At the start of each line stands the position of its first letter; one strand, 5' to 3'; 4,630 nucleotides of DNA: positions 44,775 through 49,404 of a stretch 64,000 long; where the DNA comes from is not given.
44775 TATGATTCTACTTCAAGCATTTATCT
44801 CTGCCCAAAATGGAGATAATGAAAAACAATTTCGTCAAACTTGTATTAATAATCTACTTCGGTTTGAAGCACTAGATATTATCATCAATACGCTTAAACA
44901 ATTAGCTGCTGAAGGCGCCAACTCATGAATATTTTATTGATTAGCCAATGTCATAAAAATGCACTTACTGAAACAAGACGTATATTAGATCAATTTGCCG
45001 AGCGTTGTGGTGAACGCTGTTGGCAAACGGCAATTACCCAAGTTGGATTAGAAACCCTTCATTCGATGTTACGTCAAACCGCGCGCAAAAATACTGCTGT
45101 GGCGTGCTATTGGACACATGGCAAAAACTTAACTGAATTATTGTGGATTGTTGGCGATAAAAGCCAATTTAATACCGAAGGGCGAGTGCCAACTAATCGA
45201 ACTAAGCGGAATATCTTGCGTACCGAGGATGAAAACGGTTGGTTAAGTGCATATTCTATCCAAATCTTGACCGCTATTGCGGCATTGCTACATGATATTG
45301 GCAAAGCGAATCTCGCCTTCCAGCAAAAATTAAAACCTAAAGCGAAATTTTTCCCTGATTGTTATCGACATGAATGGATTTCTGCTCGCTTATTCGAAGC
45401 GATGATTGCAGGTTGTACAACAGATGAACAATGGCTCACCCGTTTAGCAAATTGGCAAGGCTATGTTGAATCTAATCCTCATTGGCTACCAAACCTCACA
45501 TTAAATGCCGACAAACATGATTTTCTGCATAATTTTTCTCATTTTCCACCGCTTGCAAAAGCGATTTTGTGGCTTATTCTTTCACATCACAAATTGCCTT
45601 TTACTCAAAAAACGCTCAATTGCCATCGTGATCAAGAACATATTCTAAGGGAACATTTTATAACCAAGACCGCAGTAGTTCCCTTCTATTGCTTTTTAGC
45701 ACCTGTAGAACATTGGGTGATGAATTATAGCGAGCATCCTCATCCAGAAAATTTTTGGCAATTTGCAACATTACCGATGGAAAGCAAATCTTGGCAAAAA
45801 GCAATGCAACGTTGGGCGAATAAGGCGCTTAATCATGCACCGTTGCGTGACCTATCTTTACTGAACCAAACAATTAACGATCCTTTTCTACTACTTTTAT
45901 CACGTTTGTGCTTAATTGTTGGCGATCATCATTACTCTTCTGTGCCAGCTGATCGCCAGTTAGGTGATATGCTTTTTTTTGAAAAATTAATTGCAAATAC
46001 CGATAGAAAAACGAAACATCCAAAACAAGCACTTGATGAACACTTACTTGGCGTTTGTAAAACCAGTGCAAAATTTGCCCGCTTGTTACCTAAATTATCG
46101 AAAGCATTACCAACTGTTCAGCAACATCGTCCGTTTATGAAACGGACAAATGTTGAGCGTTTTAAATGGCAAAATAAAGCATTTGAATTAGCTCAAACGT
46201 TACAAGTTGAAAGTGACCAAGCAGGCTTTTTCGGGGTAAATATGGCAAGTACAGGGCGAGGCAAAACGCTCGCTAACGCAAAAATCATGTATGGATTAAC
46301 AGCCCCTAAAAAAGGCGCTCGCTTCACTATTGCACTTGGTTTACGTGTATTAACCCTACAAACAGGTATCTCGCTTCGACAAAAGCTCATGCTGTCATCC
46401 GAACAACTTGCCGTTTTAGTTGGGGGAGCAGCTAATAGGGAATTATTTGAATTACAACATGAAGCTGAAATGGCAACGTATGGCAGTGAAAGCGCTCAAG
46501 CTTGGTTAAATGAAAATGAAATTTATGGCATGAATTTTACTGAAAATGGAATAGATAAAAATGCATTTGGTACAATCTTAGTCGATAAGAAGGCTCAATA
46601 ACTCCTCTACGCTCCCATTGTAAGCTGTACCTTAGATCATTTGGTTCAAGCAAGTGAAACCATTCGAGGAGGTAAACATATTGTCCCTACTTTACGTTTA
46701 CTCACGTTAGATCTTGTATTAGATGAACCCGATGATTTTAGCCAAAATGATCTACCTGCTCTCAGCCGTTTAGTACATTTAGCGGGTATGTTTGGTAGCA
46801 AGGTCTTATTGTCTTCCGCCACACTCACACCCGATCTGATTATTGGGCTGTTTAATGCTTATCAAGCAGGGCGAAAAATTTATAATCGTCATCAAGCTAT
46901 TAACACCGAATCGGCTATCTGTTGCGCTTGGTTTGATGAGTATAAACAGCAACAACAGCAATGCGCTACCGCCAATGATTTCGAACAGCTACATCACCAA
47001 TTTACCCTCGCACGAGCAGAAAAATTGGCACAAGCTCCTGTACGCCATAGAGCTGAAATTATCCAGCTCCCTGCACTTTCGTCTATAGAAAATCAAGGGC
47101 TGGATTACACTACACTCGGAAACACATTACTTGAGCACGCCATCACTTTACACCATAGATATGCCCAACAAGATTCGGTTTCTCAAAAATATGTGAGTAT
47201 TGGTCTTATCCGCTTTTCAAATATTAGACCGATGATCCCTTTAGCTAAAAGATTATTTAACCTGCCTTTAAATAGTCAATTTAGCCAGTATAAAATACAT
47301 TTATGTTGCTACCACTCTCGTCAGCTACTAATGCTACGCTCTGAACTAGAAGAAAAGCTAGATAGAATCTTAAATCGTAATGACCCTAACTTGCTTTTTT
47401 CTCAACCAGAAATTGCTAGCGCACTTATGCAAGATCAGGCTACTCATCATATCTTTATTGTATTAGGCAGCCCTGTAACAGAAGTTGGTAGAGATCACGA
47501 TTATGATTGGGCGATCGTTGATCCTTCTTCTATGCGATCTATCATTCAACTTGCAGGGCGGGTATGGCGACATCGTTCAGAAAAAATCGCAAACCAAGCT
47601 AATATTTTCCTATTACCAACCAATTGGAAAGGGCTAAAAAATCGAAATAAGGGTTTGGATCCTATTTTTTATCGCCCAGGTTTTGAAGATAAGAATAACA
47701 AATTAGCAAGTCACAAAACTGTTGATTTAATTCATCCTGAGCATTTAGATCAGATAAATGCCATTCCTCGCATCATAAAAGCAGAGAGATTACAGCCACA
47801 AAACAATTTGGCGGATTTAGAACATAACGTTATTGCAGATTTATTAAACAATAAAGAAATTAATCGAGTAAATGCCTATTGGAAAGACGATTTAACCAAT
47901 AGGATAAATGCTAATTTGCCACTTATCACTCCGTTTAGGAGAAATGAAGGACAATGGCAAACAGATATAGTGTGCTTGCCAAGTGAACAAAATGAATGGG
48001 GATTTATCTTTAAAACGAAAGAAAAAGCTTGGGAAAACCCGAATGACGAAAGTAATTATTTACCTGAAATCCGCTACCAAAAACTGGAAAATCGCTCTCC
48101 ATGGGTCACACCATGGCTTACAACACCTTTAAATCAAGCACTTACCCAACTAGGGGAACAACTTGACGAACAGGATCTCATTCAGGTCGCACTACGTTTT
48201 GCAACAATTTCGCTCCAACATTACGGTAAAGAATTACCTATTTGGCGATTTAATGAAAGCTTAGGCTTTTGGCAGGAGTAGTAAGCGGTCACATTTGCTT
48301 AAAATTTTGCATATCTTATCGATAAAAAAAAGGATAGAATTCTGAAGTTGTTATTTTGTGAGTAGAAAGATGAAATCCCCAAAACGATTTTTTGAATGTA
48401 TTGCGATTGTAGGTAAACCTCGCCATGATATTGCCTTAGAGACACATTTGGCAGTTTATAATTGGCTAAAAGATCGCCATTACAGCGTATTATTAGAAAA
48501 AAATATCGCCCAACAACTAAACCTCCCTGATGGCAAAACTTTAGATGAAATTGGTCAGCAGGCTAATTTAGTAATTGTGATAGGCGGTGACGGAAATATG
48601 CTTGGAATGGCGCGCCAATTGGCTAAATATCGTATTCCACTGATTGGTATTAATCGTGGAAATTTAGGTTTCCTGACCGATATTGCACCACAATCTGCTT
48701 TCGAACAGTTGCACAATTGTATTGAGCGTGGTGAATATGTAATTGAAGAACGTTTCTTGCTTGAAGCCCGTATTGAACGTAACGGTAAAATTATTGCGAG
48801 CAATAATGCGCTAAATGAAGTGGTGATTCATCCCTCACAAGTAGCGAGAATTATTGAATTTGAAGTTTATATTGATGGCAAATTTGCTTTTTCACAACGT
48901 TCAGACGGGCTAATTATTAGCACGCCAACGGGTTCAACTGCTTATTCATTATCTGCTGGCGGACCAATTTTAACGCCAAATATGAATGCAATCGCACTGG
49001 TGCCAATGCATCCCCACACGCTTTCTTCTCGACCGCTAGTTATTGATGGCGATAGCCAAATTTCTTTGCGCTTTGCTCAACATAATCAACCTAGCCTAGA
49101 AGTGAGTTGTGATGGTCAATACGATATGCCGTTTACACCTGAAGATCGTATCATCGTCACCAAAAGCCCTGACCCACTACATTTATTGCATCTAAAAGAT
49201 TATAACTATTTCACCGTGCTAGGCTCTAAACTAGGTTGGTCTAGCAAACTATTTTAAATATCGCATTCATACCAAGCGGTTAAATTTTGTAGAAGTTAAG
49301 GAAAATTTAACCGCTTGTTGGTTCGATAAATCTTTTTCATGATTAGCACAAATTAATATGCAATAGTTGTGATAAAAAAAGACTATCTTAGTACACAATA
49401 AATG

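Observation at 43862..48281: Adaptation-module-only remnant of a type I-F CRISPR-Cas system (solitary repeat + cas1 + cas2/3, no csy1-3 or cas6f, no array) between thrS and nadK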

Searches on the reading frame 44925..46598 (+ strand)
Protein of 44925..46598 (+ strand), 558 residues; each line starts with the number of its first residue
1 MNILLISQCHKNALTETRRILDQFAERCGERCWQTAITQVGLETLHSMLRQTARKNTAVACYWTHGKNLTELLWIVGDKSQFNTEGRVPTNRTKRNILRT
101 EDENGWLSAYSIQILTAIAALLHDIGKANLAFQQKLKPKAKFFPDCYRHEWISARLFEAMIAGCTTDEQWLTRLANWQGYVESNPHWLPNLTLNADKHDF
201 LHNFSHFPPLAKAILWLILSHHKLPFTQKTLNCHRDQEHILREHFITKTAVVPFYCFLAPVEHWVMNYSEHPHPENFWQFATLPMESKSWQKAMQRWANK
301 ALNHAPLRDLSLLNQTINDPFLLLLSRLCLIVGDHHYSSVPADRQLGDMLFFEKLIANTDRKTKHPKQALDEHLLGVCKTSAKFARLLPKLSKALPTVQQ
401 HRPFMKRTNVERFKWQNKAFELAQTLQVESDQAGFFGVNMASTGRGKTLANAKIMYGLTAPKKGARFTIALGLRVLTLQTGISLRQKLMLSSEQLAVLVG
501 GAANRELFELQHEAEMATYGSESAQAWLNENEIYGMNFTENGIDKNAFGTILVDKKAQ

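Call 7: search_protein_families(library=ncbifam, proteins=[window:44925-46598:+])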
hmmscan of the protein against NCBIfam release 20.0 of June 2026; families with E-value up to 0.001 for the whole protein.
window:44925-46598:+ (558 aa): 2 families
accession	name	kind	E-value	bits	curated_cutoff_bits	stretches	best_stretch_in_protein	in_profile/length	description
TIGR02562.1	cas3_yersinia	equivalog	2e-199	665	565.95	1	1-553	1-552/1110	type I-F CRISPR-associated helicase Cas3f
TIGR01596.1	cas3_HD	equivalog_domain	7.9e-11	42.3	43.45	1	111-191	28-103/178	CRISPR-associated endonuclease Cas3''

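Call 8: search_protein_families(library=pfam, proteins=[window:44925-46598:+])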
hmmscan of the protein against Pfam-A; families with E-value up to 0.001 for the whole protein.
window:44925-46598:+ (558 aa): 2 families
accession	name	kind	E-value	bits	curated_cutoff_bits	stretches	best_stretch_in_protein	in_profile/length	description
PF21384.2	Cas3_I-F_Cas2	-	4.9e-43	145.6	27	1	1-79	1-79/79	CRISPR-associated nuclease/helicase Cas3, I-F/YPEST, Cas2 domain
PF18019.7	Cas3_HD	-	6.4e-06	26.8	23.1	1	112-328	53-193/207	Cas3, HD domain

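Call 35: list_cluster_members(proteins=[P0142, window:43972-44925:+, window:44925-46598:+, window:46641-48278:+, window:49478-50740:+])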
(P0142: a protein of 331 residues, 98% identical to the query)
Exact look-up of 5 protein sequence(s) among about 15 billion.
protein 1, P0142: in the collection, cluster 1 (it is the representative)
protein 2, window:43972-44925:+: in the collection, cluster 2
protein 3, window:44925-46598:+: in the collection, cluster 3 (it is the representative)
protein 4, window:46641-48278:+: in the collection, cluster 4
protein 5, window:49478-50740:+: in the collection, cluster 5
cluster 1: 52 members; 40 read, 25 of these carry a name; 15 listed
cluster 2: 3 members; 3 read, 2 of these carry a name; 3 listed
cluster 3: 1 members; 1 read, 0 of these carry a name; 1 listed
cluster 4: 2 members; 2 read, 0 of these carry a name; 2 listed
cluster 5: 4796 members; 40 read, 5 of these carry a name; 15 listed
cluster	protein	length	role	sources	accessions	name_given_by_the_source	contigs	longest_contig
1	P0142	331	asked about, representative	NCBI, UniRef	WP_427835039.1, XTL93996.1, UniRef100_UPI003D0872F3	type I-F CRISPR-associated protein Csy3 [Actinobacillus pleuropneumoniae] | type I-F CRISPR-associated protein Csy3 n=1 Tax=Actinobacillus pleuropneumoniae TaxID=715 ...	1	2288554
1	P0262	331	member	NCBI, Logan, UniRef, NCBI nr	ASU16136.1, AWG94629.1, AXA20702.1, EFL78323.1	type I-F CRISPR-associated protein Csy3 [Actinobacillus pleuropneumoniae] | CRISPR-associated protein n=2 Tax=Actinobacillus pleuropneumoniae TaxID=715 ...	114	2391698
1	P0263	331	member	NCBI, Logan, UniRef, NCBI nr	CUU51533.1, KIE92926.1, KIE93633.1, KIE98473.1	type I-F CRISPR-associated protein Csy3 [Actinobacillus pleuropneumoniae] | type I-F CRISPR-associated protein Csy3 n=1 Tax=Actinobacillus pleuropneumoniae TaxID=715 ...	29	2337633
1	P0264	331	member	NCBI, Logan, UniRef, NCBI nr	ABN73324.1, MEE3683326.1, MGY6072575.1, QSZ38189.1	CRISPR-associated protein Cas5 [Actinobacillus pleuropneumoniae] | CRISPR-associated protein n=1 Tax=Actinobacillus pleuropneumoniae serotype 5b (strain ... | type I-F CRISPR-associated protein Csy3 [Actinobacillus pleuropneumoniae]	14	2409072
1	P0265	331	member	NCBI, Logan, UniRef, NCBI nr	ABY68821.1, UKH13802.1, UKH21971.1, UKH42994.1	CRISPR-associated protein [Actinobacillus pleuropneumoniae serovar 3 str. JL03] | CRISPR-associated protein n=1 Tax=Actinobacillus pleuropneumoniae serotype 3 (strain ... | type I-F CRISPR-associated protein Csy3 [Actinobacillus pleuropneumoniae]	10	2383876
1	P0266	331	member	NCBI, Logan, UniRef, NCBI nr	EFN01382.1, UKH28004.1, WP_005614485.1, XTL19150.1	type I-F CRISPR-associated protein Csy3 [Actinobacillus pleuropneumoniae] | type I-F CRISPR-associated protein Csy3 n=1 Tax=Actinobacillus pleuropneumoniae TaxID=715 ...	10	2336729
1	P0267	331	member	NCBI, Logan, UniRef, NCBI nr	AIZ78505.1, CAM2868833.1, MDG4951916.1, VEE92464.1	type I-F CRISPR-associated protein Csy3 [Actinobacillus equuli subsp. equuli] | CRISPR-associated protein n=1 Tax=Actinobacillus equuli TaxID=718 RepID=A0AAX3FMG4_ACTEU | type I-F CRISPR-associated protein Csy3 [Actinobacillus equuli]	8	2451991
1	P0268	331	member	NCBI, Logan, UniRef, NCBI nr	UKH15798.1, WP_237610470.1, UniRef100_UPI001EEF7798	type I-F CRISPR-associated protein Csy3 [Actinobacillus pleuropneumoniae] | type I-F CRISPR-associated protein Csy3 n=1 Tax=Actinobacillus pleuropneumoniae TaxID=715 ...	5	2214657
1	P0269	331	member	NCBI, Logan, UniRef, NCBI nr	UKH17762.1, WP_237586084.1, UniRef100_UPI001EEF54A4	type I-F CRISPR-associated protein Csy3 [Actinobacillus pleuropneumoniae] | type I-F CRISPR-associated protein Csy3 n=1 Tax=Actinobacillus pleuropneumoniae TaxID=715 ...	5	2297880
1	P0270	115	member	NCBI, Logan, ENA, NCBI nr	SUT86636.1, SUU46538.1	CRISPR-associated protein [Actinobacillus ureae]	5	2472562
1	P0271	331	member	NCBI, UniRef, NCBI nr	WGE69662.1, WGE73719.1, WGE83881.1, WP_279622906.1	type I-F CRISPR-associated protein Csy3 [Actinobacillus equuli] | type I-F CRISPR-associated protein Csy3 n=1 Tax=Actinobacillus equuli TaxID=718 ...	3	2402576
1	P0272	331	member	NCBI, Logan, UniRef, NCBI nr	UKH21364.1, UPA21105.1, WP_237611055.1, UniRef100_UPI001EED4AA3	type I-F CRISPR-associated protein Csy3 [Actinobacillus pleuropneumoniae] | type I-F CRISPR-associated protein Csy3 n=1 Tax=Actinobacillus pleuropneumoniae TaxID=715 ...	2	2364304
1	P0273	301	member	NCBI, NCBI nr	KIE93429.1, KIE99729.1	putative CRISPR-associated protein [Actinobacillus pleuropneumoniae]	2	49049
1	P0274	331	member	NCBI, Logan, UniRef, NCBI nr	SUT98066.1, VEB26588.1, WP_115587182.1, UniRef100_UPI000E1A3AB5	CRISPR-associated protein [Actinobacillus lignieresii] | type I-F CRISPR-associated protein Csy3 n=1 Tax=Actinobacillus lignieresii TaxID=720 ... | type I-F CRISPR-associated protein Csy3 [Actinobacillus lignieresii]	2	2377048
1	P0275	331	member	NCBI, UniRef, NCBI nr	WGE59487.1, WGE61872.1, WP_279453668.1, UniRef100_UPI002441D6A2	type I-F CRISPR-associated protein Csy3 [Actinobacillus equuli] | type I-F CRISPR-associated protein Csy3 n=1 Tax=Actinobacillus equuli TaxID=718 ...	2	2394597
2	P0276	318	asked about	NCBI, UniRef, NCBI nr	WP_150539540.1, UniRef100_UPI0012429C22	type I-F CRISPR-associated endonuclease Cas1f [Actinobacillus vicugnae] | type I-F CRISPR-associated endonuclease Cas1f n=1 Tax=Actinobacillus vicugnae ...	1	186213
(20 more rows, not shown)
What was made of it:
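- A csy gene at least 90% identical to the A. pleuropneumoniae one could be hidden inside a cluster (call 35).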

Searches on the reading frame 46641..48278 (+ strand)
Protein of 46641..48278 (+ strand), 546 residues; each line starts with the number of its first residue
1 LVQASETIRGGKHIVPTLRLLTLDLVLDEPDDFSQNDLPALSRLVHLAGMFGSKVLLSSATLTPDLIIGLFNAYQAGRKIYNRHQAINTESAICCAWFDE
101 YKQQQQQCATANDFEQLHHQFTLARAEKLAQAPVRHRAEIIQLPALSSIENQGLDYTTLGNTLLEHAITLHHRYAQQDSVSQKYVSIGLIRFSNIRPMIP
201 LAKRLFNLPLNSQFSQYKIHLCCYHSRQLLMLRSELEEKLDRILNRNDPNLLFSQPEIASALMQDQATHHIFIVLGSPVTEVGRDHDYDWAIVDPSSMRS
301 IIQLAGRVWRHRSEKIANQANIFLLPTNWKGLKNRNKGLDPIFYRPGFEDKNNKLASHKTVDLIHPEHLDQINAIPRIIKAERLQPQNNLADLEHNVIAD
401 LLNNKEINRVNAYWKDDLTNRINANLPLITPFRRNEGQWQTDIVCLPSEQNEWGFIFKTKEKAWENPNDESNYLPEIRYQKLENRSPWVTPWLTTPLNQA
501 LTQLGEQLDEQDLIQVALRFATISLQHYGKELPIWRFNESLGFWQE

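Call 7: search_protein_families(library=ncbifam, proteins=[window:46641-48278:+])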
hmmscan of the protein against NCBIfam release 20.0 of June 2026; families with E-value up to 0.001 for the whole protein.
window:46641-48278:+ (546 aa): 2 families
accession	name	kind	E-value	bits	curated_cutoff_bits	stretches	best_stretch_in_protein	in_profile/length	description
TIGR02562.1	cas3_yersinia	equivalog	3.7e-180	601.2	565.95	1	2-544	574-1110/1110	type I-F CRISPR-associated helicase Cas3f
TIGR01587.1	cas3_core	equivalog_domain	3.2e-08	33.1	102.45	1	223-323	253-330/358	CRISPR-associated helicase Cas3'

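Call 8: search_protein_families(library=pfam, proteins=[window:46641-48278:+])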
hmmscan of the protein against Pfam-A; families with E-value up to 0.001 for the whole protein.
window:46641-48278:+ (546 aa): 1 family
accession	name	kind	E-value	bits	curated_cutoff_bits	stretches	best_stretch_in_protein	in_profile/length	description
PF22590.2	Cas3-like_C_2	-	1.6e-24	86.7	27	1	187-312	4-105/106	CRISPR-associated nuclease/helicase Cas3, C-terminal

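Call 12: find_related_loci(query=window:46641-48278:+, collection=genome_contigs, flank=10000)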
Query window:46641-48278:+ (546 aa) in genome_contigs; peptide patterns used: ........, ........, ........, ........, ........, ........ (x = any residue, [..] = any of these).
598 stretches matched a pattern (row limit reached: there are more); 572 encode a relative of the query (tblastn E <= 1e-3); the best 80 are kept; 80 distinct loci.
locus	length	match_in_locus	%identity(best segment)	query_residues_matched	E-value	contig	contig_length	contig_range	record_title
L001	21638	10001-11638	75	1-545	0e+0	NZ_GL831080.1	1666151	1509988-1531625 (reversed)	Actinobacillus ureae ATCC 25976 SCAFFOLD1, whole genome shotgun sequence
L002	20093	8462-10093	60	1-544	0e+0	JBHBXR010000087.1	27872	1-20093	MAG: Mesocricetibacter sp. isolate D-11_MAG_3 D-11__67126, whole genome shotgun sequence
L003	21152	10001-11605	58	1-546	0e+0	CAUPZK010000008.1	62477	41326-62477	MAG TPA_asm: uncultured Aggregatibacter sp. isolate ERR9968804_bin.28_MetaWRAP_v1.3_MAG genome assembly, contig: ERZ2161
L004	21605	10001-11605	58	1-546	0e+0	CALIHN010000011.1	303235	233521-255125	MAG TPA_asm: Aggregatibacter segnis isolate ERR589365_bin.97_CONCOCT_v1.1_MAG genome assembly, contig: ERZ772754.4, whol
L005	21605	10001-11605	58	1-546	0e+0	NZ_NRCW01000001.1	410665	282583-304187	Aggregatibacter segnis strain HK_296 NODE_1_length_410665_cov_63.2352, whole genome shotgun sequence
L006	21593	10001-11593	58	1-546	0e+0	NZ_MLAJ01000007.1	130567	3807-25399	Rodentibacter ratti strain F75 contig_7, whole genome shotgun sequence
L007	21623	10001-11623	57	1-544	0e+0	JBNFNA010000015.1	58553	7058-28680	Bisgaard Taxon 46 strain CDC_F4646 cont15, whole genome shotgun sequence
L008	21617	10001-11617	55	1-544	0e+0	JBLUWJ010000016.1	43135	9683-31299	Bisgaard Taxon 45 strain CDC G 9955 CDC-G-9955_contig00016, whole genome shotgun sequence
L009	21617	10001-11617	55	1-544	0e+0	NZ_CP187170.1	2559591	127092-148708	Pasteurella sp. PK-2025 strain 22685_RT1B chromosome, complete genome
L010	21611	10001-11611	56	1-544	0e+0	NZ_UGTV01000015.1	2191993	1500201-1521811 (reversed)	Pasteurella canis strain NCTC11621, whole genome shotgun sequence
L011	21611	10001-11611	56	1-544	0e+0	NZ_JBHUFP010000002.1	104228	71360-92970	Pasteurella oralis strain CCM 7950 GCM70020293_1, whole genome shotgun sequence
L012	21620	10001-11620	57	1-546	0e+0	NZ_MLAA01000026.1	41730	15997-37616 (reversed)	Rodentibacter caecimuris strain 1998236014 contig_26, whole genome shotgun sequence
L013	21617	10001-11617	55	1-544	0e+0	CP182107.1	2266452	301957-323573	Bisgaard Taxon 45 strain 20VMG1457/1 chromosome, complete genome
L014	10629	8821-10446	51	1-546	1e-174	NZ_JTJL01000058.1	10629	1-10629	Gallibacterium salpingitidis strain F150 contig000053, whole genome shotgun sequence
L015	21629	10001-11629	51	1-546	3e-173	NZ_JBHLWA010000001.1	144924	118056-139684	Gallibacterium melopsittaci strain CCM 7538 platanus_K_default_1, whole genome shotgun sequence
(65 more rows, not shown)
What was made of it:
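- Tried and rejected: Its best match was A. ureae at 75%, and it missed the closer A. pleuropneumoniae and A. equuli loci (call 12).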

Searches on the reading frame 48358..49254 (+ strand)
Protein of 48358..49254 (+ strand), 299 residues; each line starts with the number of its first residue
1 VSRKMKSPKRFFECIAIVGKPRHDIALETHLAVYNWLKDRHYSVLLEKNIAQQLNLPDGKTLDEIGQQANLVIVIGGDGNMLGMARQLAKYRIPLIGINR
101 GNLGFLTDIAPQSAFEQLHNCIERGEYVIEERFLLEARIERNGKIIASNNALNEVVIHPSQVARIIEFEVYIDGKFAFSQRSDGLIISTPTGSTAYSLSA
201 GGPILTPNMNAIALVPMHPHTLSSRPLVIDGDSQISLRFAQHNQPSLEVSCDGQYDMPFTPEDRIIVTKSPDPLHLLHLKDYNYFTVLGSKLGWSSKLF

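Call 7: search_protein_families(library=ncbifam, proteins=[window:48358-49254:+])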
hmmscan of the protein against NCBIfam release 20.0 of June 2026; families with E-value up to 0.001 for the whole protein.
window:48358-49254:+ (299 aa): 18 families
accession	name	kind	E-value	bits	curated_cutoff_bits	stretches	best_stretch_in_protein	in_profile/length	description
NF002579.0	PRK02231.1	equivalog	4.3e-171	568.1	459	1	3-299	3-301/301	NAD(+) kinase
NF002893.0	PRK03378.1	equivalog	6e-128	426.2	386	1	10-299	3-292/292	NAD(+) kinase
NF002306.0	PRK01231.1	equivalog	2.9e-108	361.5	316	1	8-297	4-294/299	NAD(+) kinase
NF002561.0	PRK02155.1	equivalog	3.9e-89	298.8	371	1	10-296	4-289/297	NAD kinase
NF003391.0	PRK04539.1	equivalog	2.2e-75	253.6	470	1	10-298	3-295/296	inorganic polyphosphate/ATP-NAD kinase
NF010678.0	PRK14076.1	equivalog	1.5e-61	208.9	493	1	15-281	294-558/570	bifunctional NADP phosphatase/NAD kinase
NF002984.0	PRK03708.1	equivalog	3.8e-61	206.9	326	1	16-284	4-266/277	NAD(+) kinase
NF002521.0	PRK01911.1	equivalog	1.1e-58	199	309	1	39-295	35-287/292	NAD kinase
NF002732.0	PRK02649.1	equivalog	6.8e-57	193.3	348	1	63-295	63-292/305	NAD(+) kinase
NF002892.0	PRK03372.1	equivalog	6.5e-56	189.9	299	1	59-291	52-291/312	NAD kinase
NF002731.0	PRK02645.1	equivalog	1.2e-55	189.1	312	1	14-298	5-296/305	NAD(+) kinase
NF010679.0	PRK14077.1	equivalog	2.6e-50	171.4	343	1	14-295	12-286/287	NAD(+) kinase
NF002255.0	PRK01185.1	subfamily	4.3e-49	167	304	1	39-281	26-255/271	NAD(+) kinase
NF010677.0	PRK14075.1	equivalog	1.4e-42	146.1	260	1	48-297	21-255/257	NAD(+) kinase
NF003406.0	PRK04761.1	equivalog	2.6e-28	98.9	211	1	67-220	35-183/257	NAD kinase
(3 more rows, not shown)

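Call 8: search_protein_families(library=pfam, proteins=[window:48358-49254:+])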
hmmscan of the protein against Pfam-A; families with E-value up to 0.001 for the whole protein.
window:48358-49254:+ (299 aa): 2 families
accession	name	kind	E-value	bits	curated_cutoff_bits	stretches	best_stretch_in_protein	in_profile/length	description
PF20143.4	NAD_kinase_C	-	7.5e-43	145.7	23.7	1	152-278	1-125/126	ATP-NAD kinase C-terminal domain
PF01513.26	NAD_kinase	-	8e-26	91.3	25.5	1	15-127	1-130/130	ATP-NAD kinase N-terminal domain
